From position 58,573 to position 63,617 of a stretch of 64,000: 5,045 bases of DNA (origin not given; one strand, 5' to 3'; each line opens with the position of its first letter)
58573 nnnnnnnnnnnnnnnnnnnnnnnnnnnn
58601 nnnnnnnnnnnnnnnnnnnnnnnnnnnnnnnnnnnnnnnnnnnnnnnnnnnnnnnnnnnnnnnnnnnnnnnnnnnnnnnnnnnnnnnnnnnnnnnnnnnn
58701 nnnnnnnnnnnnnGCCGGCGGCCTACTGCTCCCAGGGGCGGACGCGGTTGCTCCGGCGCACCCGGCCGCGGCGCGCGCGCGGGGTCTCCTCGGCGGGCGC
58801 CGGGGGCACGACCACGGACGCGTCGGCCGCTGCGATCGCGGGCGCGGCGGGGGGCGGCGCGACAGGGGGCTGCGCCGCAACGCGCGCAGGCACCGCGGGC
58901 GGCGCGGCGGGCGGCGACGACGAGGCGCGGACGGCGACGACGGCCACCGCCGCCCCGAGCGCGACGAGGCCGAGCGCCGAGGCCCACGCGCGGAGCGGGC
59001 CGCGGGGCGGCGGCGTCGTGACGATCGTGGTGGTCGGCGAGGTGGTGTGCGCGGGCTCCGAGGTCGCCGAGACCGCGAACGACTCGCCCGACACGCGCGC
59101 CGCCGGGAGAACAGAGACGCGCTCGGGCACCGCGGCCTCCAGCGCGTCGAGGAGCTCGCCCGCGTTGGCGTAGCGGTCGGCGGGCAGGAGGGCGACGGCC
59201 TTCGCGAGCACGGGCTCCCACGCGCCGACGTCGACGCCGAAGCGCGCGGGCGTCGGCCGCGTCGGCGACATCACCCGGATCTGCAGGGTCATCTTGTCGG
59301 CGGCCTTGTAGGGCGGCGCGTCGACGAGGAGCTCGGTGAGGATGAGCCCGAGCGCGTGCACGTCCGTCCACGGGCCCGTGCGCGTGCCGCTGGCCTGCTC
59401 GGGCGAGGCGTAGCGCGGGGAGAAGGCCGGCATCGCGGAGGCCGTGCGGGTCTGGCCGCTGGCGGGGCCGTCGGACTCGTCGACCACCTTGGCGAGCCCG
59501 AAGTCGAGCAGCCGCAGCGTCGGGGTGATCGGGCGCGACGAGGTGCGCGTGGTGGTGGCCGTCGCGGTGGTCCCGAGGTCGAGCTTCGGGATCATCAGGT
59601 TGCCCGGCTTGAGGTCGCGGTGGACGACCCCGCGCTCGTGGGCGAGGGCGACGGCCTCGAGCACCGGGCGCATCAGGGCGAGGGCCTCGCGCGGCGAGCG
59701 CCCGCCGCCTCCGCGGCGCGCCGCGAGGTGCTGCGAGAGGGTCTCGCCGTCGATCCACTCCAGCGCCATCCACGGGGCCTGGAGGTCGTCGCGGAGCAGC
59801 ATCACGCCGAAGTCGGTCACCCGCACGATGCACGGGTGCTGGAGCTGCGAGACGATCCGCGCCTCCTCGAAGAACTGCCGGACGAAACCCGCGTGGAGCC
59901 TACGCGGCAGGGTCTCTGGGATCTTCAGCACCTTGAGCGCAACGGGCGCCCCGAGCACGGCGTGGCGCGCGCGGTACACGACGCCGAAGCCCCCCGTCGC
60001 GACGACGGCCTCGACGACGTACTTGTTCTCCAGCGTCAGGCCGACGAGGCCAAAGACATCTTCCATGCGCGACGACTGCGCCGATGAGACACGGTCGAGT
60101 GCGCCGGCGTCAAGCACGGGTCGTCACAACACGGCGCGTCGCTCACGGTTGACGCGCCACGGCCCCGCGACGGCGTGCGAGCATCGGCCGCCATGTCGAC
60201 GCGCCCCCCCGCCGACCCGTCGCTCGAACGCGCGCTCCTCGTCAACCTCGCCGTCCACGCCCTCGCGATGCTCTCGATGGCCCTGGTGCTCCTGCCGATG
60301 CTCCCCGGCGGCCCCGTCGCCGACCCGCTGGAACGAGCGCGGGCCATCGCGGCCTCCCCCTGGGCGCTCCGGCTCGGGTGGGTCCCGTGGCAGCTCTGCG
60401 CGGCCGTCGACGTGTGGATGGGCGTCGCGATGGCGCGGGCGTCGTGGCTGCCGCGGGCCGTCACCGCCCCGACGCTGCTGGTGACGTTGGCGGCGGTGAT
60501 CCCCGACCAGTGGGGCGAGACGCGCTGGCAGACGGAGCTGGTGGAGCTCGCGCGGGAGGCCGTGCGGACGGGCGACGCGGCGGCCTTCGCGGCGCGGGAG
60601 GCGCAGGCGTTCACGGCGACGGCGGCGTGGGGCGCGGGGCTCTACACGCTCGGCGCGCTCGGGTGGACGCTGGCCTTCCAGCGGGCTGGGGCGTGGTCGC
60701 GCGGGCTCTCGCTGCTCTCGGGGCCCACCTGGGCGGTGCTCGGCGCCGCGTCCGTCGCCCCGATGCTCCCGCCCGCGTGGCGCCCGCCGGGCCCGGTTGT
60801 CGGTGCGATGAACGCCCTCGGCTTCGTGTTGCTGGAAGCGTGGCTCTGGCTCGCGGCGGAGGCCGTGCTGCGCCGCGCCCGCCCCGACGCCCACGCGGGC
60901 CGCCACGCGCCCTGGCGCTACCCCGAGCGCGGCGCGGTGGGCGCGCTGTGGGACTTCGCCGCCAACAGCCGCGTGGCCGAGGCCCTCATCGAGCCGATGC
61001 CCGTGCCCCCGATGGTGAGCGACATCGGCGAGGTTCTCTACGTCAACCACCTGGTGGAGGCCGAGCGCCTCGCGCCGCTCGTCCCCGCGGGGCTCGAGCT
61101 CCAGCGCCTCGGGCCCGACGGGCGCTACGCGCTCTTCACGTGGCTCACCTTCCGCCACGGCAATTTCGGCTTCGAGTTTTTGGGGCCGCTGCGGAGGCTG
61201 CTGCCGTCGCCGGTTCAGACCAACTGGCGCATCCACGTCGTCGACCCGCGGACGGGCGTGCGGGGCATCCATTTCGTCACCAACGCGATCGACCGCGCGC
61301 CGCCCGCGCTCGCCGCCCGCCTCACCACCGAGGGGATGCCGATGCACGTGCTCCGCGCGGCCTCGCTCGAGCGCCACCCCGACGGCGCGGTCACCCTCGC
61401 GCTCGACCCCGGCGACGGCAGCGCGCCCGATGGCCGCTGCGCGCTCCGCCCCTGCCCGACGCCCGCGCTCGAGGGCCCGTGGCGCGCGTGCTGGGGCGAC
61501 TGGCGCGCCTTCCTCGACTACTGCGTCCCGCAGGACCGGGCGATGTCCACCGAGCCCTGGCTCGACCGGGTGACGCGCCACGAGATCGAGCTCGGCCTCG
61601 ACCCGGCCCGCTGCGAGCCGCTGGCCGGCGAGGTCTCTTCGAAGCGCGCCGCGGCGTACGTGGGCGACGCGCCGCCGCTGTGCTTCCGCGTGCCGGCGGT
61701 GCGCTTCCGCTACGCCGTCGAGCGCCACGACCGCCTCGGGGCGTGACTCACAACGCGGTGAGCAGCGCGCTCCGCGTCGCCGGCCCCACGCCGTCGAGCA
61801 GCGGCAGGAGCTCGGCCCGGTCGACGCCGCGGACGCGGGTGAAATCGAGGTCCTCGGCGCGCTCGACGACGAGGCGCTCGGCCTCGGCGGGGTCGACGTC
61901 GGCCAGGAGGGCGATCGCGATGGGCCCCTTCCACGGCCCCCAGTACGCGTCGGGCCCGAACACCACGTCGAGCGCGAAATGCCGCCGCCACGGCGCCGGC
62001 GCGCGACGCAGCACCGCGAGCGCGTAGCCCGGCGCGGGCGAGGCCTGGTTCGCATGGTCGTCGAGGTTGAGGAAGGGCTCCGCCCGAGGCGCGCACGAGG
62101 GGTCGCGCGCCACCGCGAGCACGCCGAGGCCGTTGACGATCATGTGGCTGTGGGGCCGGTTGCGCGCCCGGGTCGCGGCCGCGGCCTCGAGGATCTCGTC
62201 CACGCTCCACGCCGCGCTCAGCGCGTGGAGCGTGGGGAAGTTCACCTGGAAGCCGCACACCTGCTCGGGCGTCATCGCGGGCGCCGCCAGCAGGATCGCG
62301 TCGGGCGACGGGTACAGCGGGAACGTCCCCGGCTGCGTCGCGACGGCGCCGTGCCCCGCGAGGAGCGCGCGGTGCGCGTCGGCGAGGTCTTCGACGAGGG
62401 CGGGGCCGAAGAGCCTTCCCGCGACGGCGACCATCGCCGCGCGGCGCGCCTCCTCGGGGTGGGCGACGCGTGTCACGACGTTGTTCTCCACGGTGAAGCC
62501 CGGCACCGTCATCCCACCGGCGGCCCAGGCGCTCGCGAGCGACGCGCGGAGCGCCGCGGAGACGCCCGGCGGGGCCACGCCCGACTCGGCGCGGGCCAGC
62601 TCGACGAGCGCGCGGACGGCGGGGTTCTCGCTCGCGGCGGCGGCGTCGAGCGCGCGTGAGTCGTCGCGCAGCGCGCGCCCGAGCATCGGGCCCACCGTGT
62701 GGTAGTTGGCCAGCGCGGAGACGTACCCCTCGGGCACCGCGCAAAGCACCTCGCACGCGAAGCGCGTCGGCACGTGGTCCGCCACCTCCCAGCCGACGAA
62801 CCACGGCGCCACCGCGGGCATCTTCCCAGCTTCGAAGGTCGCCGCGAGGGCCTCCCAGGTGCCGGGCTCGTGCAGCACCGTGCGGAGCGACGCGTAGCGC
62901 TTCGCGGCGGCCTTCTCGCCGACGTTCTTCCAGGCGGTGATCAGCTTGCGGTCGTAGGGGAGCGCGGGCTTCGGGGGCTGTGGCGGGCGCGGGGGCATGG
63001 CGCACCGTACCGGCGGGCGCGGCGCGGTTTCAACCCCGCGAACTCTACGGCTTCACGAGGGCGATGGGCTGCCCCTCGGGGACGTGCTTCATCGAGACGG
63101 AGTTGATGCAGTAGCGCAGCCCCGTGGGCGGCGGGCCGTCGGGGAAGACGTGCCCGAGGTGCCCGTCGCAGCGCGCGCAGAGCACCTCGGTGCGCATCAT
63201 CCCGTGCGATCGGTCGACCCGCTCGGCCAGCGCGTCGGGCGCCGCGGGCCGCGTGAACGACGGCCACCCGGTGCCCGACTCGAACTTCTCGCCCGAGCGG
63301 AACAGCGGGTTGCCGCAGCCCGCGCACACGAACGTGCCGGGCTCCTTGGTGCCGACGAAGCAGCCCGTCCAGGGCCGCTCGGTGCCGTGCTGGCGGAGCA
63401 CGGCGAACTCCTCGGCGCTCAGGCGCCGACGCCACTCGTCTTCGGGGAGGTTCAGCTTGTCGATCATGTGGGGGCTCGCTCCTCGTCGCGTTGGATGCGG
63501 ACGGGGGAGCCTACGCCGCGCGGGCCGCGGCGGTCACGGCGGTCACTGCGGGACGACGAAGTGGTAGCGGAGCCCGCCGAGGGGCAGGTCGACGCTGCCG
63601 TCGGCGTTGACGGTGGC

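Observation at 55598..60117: Ser/Thr kinase co-transcribed with a P26 poly-proline secreted protein and a myxo Cys-rich repeat protein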

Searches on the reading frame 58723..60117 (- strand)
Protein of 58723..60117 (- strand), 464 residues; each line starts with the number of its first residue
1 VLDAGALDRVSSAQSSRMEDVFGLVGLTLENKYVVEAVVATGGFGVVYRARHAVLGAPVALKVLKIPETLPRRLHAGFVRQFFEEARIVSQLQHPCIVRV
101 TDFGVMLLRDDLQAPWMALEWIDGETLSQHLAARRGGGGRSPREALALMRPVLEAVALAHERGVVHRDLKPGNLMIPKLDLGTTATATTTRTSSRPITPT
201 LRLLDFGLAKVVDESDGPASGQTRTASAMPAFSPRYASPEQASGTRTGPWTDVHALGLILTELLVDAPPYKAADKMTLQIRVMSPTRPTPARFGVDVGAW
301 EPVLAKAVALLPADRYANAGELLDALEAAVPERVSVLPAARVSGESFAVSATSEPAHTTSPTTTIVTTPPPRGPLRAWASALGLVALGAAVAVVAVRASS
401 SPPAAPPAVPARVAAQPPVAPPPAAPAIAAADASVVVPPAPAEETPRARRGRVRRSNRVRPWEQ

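Call 7: search_protein_families(library=pfam, proteins=[window:58723-60117:-], max_evalue=0.01)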
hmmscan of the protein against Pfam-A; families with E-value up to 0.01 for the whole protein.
window:58723-60117:- (464 aa): 5 families
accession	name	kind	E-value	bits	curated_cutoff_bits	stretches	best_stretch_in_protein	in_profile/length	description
PF00069.31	Pkinase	-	9.9e-33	114.1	31.7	1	34-279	2-206/263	Protein kinase domain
PF07714.23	PK_Tyr_Ser-Thr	-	1.1e-15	58.1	23.1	1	37-278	5-213/258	Protein tyrosine and serine/threonine kinase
PF01636.29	APH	-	9.9e-05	22.6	23.2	0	154-176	163-182/239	Phosphotransferase enzyme family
PF03109.22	ABC1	-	0.00057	19.5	22.9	0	117-214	145-219/244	ABC1 atypical kinase-like domain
PF24365.1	DUF7521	-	0.0051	17.5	27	0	375-397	31-53/82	Family of unknown function (DUF7521)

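Call 8: search_protein_families(library=ncbifam, proteins=[window:58723-60117:-], max_evalue=0.01)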
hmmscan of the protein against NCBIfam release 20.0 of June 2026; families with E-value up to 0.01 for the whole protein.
window:58723-60117:- (464 aa): 14 families
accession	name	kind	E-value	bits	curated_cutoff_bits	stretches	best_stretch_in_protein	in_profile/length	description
NF033483.0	PknB_PASTA_kin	equivalog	7.5e-51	173.8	450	2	27-178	3-142/563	Stk1 family PASTA domain-containing Ser/Thr kinase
NF052427.1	StpK7MSMEG_1200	equivalog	1.3e-27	96.5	900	1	32-431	8-353/601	serine/threonine protein kinase StpK7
NF047741.1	antiphage_MADS6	equivalog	1.4e-27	96.5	460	2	144-333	300-464/612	methylation-associated defense system protein kinase MAD6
TIGR03903.1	TOMM_kin_cyc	equivalog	2.9e-27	95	705.75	1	57-285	4-204/1267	TOMM system kinase/cyclase fusion protein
NF009651.0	PRK13184.1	equivalog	1.3e-21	76.3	839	1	32-328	3-289/932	serine/threonine-protein kinase PknD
NF038150.1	lanthi_synth_IV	equivalog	1.2e-15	57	650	1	27-332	185-459/851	class IV lanthionine synthetase LanL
NF033442.0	BREX_PglW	equivalog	2.9e-14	51.8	990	1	48-331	222-488/1391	BREX system serine/threonine kinase PglW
NF038151.1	lanthi_synth_III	equivalog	1.4e-07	30.3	575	1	30-177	219-370/833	class III lanthionine synthetase LanKC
NF043056.1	T4SS_LegK1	equivalog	8.9e-06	24.6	550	1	159-266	205-286/516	Dot/Icm T4SS effector kinase LegK1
NF058632.1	SerThrKinPrkT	equivalog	7.6e-05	21.9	280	1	29-177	19-151/322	serine/threonine protein kinase PrkT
NF007174.0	PRK09605.1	equivalog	0.0017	16.9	447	1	110-215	406-479/535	bifunctional N(6)-L-threonylcarbamoyladenine synthase/serine/threonine protein kinase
TIGR03724.2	arch_bud32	equivalog_domain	0.0028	17.2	125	1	111-176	64-118/193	KEOPS complex kinase/ATPase Bud32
NF040671.1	PLuB_AAA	exception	0.0049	14.3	999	1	113-176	78-136/1256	PLuB system helicase-like protein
NF011463.0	PRK14879.1-4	equivalog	0.0084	15.5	188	0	36-177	20-148/237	Kae1-associated kinase Bud32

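Call 75: search_protein_families(library=padloc, proteins=[window:58723-60117:-], max_evalue=0.001)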
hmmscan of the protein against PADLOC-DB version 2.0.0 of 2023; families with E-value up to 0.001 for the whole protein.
window:58723-60117:- (464 aa): 34 families (the best 25 are shown)
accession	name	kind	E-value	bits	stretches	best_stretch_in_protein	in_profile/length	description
PDLC04042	PD-T4-6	-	4.1e-55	185.5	1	28-334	6-277/292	-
PDLC04061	PD-T4-6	-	1.2e-52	178.1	1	24-352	9-320/510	-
PDLC04053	PD-T4-6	-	1e-49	167.7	1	31-346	9-288/311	-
PDLC04054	PD-T4-6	-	1.8e-47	160.5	1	32-377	11-315/347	-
PDLC04060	PD-T4-6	-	2.3e-44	150.1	1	25-330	2-270/486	-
PDLC04138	mad6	-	7.1e-44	148.7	1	28-285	48-271/659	mads_6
PDLC04057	PD-T4-6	-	2.2e-43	146.9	1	25-332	2-273/443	-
PDLC04043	PD-T4-6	-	3.3e-41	139.8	1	28-398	12-326/452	-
PDLC04039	PD-T4-6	-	8.9e-38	128.4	1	26-428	10-385/458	-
PDLC04052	PD-T4-6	-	1.4e-37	128.1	1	29-410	7-360/496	-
PDLC04047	PD-T4-6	-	5.1e-37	125.7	2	29-178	8-146/327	-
PDLC04041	PD-T4-6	-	9.8e-37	125.2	1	32-427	29-379/443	-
PDLC04048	PD-T4-6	-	1.4e-35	121.4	1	26-331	5-274/354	-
PDLC04040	PD-T4-6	-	2.1e-35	120.5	1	39-364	2-301/547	-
PDLC04044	PD-T4-6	-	3.5e-28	96.8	1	27-337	28-300/372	-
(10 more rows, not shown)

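Call 86: find_homologous_proteins(query=window:58723-60066:-, max_evalue=1e-60)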
Query window:58723-60066:- (447 aa): 392 proteins with E <= 1e-60 among 8000 candidates; the best 120 are listed.
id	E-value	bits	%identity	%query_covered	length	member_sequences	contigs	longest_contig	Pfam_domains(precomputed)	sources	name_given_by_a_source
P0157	9.6e-283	956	100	100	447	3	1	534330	PF07714.24,PF00069.32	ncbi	ncbi:MAG: serine/threonine-protein kinase [Polyangiales bacterium]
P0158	4.6e-205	700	81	81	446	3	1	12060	PF07714.24,PF00069.32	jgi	-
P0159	6.8e-199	680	79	81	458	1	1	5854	PF07714.24,PF00069.32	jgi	jgi:serine/threonine protein kinase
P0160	2.2e-198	678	79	85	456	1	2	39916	PF07714.24,PF00069.32,PF01636.30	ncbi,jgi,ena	jgi:serine/threonine protein kinase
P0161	3.2e-181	621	82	79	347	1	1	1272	PF07714.24,PF00069.32,PF01636.30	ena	-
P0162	1.4e-156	540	89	35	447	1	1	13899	PF07714.24,PF00069.32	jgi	jgi:hypothetical protein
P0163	2.4e-134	467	68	70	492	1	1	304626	PF07714.24,PF00069.32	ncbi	ncbi:MAG: serine/threonine-protein kinase [Polyangiales bacterium]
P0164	2.9e-129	450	61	77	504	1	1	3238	PF07714.24,PF00069.32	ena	-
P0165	7.0e-128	446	59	79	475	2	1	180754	PF07714.24,PF00069.32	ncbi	ncbi:MAG: protein kinase [Polyangiales bacterium]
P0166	2.6e-127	444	53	98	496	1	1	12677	PF07714.24,PF00069.32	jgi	jgi:serine/threonine protein kinase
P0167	4.9e-127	443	64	70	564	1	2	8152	PF07714.24,PF00069.32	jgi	-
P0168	1.6e-126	441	68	67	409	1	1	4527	PF07714.24,PF00069.32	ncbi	-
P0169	4.5e-126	440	54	96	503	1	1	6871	PF07714.24,PF00069.32,PF01636.30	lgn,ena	-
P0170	5.4e-125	436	61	71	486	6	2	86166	PF07714.24,PF00069.32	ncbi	-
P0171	3.8e-124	433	51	100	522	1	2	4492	PF07714.24,PF00069.32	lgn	-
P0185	7.2e-110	386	62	70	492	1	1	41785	PF07714.24,PF00069.32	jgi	jgi:hypothetical protein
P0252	1.1e-88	317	52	69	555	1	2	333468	PF07714.24,PF00069.32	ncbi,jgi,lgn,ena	-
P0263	1.5e-87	313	52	70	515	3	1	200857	PF07714.24,PF00069.32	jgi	-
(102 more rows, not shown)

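Call 87: find_encoding_contigs(protein=P0157, flank=6000, max_places=1)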
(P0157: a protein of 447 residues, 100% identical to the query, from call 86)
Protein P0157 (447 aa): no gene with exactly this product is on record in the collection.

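Call 88: find_encoding_contigs(protein=P0160, flank=6000, max_places=1)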
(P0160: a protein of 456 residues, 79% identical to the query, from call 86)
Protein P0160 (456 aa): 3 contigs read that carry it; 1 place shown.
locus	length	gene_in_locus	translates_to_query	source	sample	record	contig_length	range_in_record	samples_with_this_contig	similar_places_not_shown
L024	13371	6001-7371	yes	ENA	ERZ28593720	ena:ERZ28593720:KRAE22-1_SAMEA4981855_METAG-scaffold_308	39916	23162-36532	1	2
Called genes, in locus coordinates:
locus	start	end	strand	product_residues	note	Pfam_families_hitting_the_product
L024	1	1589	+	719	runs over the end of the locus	PF14281:PDDEXK_4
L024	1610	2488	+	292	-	PF00929:RNase_T, PF16473:Rv2179c-like (weak)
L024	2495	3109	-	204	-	PF28474:DUF8412, PF13376:OmdA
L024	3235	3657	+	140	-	PF01641:SelR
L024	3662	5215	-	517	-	PF09844:DUF2071 (weak)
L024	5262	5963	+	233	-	-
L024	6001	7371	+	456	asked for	PF00069:Pkinase, PF07714:PK_Tyr_Ser-Thr, PF01636:APH (faint)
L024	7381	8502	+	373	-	-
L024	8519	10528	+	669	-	PF04885:Stig1 (faint)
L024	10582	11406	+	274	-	PF12146:Hydrolase_4, PF00561:Abhydrolase_1, PF12697:Abhydrolase_6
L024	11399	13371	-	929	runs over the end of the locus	PF00289:Biotin_carb_N, PF02786:CPSase_L_D2, PF02785:Biotin_carb_C (weak), PF00364:Biotin_lipoyl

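Call 89: find_encoding_contigs(protein=P0163, flank=6000, max_places=1)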
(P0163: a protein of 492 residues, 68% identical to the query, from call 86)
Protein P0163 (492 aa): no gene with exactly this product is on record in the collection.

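Call 91: find_encoding_contigs(protein=P0252, flank=5000, max_places=1)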
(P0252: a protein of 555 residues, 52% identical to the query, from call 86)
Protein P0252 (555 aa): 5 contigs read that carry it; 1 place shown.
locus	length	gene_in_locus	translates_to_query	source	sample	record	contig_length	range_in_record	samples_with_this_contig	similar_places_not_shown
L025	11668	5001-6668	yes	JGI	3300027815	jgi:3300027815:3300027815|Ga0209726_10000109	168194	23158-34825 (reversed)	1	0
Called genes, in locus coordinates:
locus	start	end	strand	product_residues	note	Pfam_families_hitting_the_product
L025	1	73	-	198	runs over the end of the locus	-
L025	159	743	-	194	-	-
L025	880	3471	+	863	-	PF16697:Yop-YscD_cpl, PF00498:FHA, PF16697:Yop-YscD_cpl (weak), PF00005:ABC_tran, PF02463:SMC_N (faint), PF13304:AAA_21 (weak), PF01061:ABC2_membrane, PF12698:ABC2_membrane_3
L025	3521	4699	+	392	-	-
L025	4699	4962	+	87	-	-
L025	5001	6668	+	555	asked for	PF00069:Pkinase, PF07714:PK_Tyr_Ser-Thr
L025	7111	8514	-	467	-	PF24681:Kelch_KLHDC2_KLHL20_DRC7, PF24981:Beta-prop_ATRN-LZTR1 (faint), PF13854:Kelch_HCF (faint), PF13415:Beta-prop_FBX42, PF24681:Kelch_KLHDC2_KLHL20_DRC7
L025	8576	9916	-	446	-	PF00704:Glyco_hydro_18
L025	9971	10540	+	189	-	-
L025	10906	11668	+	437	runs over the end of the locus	PF04055:Radical_SAM, PF13186:SPASM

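Call 92: find_encoding_contigs(protein=P0263, flank=5000, max_places=1)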
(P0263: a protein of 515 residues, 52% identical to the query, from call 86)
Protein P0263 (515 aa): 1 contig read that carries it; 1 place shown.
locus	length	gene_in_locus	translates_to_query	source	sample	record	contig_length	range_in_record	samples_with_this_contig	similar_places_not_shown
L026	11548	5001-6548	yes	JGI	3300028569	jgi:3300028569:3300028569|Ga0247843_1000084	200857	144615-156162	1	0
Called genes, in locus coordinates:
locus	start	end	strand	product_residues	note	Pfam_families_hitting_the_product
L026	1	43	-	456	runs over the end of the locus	PF01966:HD (weak), PF13487:HD_5 (weak)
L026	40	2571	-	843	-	-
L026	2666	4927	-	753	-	PF01464:SLT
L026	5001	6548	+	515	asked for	PF00069:Pkinase, PF07714:PK_Tyr_Ser-Thr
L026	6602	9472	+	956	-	PF16078:2-oxogl_dehyd_N, PF00676:E1_dh, PF02779:Transket_pyr, PF16870:OxoGdeHyase_C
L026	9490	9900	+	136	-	PF00072:Response_reg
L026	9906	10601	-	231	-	PF01127:Sdh_cyt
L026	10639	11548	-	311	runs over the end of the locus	-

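Call 93: find_encoding_contigs(protein=P0185, flank=5000, max_places=1)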
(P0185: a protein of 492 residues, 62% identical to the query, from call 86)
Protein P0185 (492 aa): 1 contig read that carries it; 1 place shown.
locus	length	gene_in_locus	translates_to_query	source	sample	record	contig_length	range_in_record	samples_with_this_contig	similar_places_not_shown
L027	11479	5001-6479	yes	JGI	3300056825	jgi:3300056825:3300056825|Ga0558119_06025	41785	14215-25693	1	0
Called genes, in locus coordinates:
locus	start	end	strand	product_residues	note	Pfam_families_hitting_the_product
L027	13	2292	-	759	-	PF09992:NAGPA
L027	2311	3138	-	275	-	PF02518:HATPase_c, PF00072:Response_reg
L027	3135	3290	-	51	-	-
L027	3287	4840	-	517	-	PF13185:GAF_2, PF13492:GAF_3 (weak), PF00512:HisKA (weak)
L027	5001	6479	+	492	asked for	PF00069:Pkinase, PF07714:PK_Tyr_Ser-Thr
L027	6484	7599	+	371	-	-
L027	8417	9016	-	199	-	-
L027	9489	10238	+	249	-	-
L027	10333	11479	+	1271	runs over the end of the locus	PF00005:ABC_tran (faint), PF05729:NACHT (faint), PF13401:AAA_22 (faint)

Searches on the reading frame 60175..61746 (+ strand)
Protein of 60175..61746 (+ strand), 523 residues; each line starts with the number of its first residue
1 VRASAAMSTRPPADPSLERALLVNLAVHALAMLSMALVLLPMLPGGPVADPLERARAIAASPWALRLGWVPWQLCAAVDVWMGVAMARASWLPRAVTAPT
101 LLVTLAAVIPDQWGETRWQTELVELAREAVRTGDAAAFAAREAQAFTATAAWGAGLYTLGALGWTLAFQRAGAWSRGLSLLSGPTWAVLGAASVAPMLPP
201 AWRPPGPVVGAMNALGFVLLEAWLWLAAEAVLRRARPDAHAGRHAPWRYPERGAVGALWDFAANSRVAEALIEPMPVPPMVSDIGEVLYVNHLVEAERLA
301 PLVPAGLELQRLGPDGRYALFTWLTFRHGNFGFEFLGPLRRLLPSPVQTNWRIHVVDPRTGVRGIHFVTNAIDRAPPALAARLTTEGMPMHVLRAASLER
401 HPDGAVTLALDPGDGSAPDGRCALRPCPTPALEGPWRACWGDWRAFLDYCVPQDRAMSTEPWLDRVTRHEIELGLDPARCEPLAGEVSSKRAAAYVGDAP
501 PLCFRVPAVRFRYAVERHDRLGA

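Call 7: search_protein_families(library=pfam, proteins=[window:60175-61746:+], max_evalue=0.01)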
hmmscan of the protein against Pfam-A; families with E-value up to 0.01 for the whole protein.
window:60175-61746:+ (523 aa): 1 family
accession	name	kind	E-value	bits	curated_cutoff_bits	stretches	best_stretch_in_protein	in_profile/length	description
PF09844.14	DUF2071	-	1e-07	32.3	27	1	287-390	7-104/212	Uncharacterized conserved protein (COG2071)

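Call 8: search_protein_families(library=ncbifam, proteins=[window:60175-61746:+], max_evalue=0.01)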
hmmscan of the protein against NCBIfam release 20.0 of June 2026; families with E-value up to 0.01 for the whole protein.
window:60175-61746:+ (523 aa): 0 families

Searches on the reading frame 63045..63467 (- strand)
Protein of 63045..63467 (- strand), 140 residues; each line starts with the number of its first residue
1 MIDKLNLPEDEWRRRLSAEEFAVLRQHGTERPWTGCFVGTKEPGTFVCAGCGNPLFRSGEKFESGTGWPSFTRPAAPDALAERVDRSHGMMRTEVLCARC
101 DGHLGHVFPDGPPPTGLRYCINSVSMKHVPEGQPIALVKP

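Call 49: search_protein_families(library=pfam, proteins=[window:63045-63467:-], max_evalue=0.001)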
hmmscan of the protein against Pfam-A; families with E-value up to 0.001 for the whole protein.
window:63045-63467:- (140 aa): 1 family
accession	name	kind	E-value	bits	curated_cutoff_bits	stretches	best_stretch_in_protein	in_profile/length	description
PF01641.26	SelR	-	1.4e-48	164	24.9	1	16-129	1-115/116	SelR domain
